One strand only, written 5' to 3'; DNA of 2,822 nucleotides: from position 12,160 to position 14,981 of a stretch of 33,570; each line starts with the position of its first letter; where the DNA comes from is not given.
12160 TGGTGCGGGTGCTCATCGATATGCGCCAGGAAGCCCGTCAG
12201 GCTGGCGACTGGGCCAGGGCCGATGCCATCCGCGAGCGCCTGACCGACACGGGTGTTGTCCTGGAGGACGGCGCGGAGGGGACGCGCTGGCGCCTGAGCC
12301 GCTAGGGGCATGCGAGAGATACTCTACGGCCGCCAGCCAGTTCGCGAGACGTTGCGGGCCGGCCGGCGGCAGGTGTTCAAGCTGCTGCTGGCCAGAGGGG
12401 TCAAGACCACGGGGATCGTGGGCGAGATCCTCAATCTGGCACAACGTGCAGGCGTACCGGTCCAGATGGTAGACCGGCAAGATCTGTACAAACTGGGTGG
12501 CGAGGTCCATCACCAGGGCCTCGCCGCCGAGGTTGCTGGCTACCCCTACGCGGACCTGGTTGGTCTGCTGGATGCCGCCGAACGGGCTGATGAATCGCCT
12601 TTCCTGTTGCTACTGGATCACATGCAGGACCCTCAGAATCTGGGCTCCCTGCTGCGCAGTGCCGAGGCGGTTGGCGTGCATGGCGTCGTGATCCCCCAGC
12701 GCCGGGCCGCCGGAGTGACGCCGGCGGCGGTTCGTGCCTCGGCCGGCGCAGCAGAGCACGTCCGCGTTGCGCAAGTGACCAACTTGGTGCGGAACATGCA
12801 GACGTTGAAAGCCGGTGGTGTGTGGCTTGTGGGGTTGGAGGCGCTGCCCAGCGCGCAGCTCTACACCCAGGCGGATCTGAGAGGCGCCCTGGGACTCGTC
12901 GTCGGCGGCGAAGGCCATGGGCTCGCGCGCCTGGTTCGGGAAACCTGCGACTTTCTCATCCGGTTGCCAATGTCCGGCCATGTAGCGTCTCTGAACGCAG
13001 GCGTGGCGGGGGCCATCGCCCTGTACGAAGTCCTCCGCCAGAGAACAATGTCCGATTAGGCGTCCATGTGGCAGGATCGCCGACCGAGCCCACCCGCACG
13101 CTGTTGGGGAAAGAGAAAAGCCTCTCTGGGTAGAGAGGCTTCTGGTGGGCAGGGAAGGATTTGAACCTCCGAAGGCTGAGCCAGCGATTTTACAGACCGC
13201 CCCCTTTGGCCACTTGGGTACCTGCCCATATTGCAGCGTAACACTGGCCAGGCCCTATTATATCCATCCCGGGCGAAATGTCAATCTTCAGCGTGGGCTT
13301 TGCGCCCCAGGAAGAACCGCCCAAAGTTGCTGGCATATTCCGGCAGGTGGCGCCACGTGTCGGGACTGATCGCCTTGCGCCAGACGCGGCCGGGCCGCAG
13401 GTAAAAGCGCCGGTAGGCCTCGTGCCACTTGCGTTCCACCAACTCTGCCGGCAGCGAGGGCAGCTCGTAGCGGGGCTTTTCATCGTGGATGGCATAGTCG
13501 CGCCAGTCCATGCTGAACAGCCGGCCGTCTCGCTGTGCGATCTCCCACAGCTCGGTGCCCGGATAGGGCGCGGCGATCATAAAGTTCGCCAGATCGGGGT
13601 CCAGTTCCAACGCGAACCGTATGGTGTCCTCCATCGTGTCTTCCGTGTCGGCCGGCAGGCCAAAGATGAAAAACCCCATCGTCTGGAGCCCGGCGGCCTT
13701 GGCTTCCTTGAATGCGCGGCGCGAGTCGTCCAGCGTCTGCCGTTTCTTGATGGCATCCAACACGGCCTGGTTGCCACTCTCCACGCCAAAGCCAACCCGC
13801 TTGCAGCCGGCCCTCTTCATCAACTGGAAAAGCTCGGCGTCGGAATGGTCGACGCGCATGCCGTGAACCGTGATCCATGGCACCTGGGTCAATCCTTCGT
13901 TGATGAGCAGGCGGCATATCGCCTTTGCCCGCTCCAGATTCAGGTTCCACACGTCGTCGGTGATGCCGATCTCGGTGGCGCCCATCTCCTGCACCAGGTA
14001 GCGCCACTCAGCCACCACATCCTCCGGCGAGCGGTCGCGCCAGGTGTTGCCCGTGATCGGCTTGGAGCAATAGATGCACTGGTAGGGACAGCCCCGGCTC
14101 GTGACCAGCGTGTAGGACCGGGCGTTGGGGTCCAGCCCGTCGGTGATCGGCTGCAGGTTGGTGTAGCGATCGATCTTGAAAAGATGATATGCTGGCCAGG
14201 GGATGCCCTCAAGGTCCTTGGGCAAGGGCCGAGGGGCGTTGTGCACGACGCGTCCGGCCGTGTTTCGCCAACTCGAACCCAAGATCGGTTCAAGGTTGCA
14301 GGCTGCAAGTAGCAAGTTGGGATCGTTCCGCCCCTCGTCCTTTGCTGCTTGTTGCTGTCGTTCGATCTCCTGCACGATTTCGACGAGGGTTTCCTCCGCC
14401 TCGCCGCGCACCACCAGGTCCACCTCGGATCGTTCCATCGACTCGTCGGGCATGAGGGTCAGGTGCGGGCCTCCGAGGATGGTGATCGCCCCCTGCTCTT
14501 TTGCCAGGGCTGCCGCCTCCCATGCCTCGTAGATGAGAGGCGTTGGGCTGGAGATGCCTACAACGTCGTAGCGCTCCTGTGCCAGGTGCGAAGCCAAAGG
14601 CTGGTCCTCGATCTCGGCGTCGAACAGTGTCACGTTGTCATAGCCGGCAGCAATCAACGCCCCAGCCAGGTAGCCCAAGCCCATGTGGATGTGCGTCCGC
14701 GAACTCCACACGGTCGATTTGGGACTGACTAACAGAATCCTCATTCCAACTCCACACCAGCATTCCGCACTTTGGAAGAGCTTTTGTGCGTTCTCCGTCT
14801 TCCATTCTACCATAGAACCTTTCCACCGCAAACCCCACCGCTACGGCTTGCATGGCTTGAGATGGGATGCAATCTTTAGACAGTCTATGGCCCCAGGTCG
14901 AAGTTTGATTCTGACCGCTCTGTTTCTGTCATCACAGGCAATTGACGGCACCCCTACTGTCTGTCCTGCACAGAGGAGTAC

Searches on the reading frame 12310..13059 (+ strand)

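Call 80: search_protein_families(library=pfam, proteins=[window:12310-13059:+], max_evalue=0.01)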
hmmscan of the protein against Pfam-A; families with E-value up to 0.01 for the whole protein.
window:12310-13059:+ (249 aa): 2 families
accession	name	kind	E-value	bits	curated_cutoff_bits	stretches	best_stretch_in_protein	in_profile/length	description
PF00588.24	SpoU_methylase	-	1.7e-37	129.1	29.7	1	98-239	2-142/142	SpoU rRNA Methylase family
PF08032.17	SpoU_sub_bind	-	1.4e-17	64.2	22.8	1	4-80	1-75/76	RNA 2'-O ribose methyltransferase substrate binding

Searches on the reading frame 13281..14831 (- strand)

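Call 80: search_protein_families(library=pfam, proteins=[window:13281-14831:-], max_evalue=0.01)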
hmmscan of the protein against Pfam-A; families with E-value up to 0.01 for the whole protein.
window:13281-14831:- (516 aa): 2 families
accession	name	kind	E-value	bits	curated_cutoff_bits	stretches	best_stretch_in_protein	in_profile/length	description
PF04055.27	Radical_SAM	-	4.8e-26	92.4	29.5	1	243-407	2-166/166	Radical SAM superfamily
PF02310.24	B12-binding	-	4.3e-18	65.7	32.1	1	47-152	12-120/121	B12 binding domain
